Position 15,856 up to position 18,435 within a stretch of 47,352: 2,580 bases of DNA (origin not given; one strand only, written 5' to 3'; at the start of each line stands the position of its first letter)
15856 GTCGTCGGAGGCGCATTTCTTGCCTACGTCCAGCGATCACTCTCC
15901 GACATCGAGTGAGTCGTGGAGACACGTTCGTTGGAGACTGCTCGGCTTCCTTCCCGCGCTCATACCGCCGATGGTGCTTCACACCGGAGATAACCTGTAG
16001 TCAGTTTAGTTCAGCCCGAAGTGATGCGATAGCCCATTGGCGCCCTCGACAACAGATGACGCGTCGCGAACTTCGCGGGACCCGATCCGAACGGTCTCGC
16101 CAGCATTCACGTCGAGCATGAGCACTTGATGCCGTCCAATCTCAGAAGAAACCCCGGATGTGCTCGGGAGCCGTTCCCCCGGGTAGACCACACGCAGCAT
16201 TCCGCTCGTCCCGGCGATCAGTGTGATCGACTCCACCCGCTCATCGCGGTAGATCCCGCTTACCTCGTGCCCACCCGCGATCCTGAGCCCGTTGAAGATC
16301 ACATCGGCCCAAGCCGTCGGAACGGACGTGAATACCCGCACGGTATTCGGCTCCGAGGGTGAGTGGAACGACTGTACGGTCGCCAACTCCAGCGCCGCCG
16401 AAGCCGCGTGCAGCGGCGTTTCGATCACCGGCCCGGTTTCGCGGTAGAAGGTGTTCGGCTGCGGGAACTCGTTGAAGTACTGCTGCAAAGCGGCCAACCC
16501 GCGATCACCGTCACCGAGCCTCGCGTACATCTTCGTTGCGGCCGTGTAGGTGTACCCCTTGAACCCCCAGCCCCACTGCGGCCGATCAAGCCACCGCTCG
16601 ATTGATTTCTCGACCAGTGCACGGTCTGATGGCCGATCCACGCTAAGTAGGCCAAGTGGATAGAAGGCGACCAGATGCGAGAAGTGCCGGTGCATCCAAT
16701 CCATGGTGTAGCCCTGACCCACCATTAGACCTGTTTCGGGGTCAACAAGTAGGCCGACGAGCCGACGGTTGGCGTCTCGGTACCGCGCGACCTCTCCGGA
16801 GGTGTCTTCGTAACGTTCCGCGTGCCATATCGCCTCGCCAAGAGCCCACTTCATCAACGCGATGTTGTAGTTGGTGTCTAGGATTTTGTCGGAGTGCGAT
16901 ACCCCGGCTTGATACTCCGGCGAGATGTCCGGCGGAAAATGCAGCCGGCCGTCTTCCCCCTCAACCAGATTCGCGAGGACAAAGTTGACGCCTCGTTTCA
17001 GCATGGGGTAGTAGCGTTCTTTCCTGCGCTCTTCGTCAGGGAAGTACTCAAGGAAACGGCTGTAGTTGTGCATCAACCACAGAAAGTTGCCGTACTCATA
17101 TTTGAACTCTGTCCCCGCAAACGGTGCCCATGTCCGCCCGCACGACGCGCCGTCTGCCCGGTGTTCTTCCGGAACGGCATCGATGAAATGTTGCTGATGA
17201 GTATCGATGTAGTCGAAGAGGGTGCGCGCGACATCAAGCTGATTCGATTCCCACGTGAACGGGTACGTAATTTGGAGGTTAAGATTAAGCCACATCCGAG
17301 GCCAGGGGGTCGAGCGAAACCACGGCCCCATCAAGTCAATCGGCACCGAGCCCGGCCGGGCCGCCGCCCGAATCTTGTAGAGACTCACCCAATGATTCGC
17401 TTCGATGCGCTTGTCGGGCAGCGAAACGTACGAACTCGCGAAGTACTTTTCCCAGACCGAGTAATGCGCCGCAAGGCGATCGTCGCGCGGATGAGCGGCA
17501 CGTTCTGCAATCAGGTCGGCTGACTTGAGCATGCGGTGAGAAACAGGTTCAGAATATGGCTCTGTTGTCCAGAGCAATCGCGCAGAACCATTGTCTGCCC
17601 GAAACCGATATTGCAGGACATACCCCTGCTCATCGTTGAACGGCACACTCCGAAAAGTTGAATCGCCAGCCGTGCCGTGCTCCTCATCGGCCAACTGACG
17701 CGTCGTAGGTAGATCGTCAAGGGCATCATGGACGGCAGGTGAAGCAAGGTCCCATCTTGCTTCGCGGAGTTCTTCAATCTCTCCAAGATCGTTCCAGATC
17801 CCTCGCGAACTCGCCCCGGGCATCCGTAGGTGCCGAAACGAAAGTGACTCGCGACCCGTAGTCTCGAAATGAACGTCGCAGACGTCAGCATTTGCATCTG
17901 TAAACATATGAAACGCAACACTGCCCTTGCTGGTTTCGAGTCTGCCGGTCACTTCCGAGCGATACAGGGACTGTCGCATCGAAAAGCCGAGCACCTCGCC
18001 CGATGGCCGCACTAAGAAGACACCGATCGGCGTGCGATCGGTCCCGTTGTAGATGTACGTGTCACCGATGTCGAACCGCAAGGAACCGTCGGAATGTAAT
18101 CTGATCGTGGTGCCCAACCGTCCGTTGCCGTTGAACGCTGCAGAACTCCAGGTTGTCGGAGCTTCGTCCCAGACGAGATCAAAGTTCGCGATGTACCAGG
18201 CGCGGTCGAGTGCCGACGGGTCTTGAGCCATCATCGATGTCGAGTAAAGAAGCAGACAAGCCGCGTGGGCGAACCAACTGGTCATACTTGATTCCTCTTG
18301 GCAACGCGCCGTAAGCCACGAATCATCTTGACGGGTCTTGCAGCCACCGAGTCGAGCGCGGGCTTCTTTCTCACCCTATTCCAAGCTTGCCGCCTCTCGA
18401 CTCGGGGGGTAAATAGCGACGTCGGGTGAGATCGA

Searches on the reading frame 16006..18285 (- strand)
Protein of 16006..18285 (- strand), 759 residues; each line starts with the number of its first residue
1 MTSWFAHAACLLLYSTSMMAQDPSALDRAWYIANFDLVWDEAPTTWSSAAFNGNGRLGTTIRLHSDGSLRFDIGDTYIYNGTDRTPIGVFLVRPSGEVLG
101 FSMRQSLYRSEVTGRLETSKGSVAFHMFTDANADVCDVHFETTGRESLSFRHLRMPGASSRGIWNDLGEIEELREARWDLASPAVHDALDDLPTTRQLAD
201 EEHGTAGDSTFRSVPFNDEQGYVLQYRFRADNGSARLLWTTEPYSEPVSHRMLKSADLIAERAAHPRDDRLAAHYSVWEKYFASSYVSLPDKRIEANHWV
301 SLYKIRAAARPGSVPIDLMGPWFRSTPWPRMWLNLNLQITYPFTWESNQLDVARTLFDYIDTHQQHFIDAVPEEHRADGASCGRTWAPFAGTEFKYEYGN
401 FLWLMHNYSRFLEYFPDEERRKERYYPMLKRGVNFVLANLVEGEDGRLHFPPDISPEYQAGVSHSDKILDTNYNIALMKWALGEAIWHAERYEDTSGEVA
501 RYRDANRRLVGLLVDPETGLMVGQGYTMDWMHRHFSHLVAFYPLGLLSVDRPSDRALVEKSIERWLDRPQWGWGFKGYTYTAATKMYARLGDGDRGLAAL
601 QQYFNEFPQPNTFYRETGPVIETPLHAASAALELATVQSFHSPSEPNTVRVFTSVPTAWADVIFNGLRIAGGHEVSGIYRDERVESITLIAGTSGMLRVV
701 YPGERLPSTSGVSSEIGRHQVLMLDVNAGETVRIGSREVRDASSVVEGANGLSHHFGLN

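Call 60: search_protein_families(library=pfam, proteins=[window:16006-18285:-], max_evalue=0.001)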
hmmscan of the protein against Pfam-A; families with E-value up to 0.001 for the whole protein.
window:16006-18285:- (759 aa): 2 families
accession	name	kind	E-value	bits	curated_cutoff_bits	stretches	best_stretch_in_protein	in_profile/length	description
PF22124.2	Glyco_hydro_95_cat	-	2.8e-27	96.1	27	1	305-607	63-375/408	Glycosyl hydrolase family 95 catalytic domain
PF21307.2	Glyco_hydro_95_C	-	4.2e-05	24.4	27.6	1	644-732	2-92/94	Glycoside hydrolase family 95, C-terminal domain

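Call 61: search_protein_families(library=phrogs, proteins=[window:16006-18285:-], max_evalue=0.001)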
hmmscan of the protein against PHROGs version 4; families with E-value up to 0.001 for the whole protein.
window:16006-18285:- (759 aa): 0 families
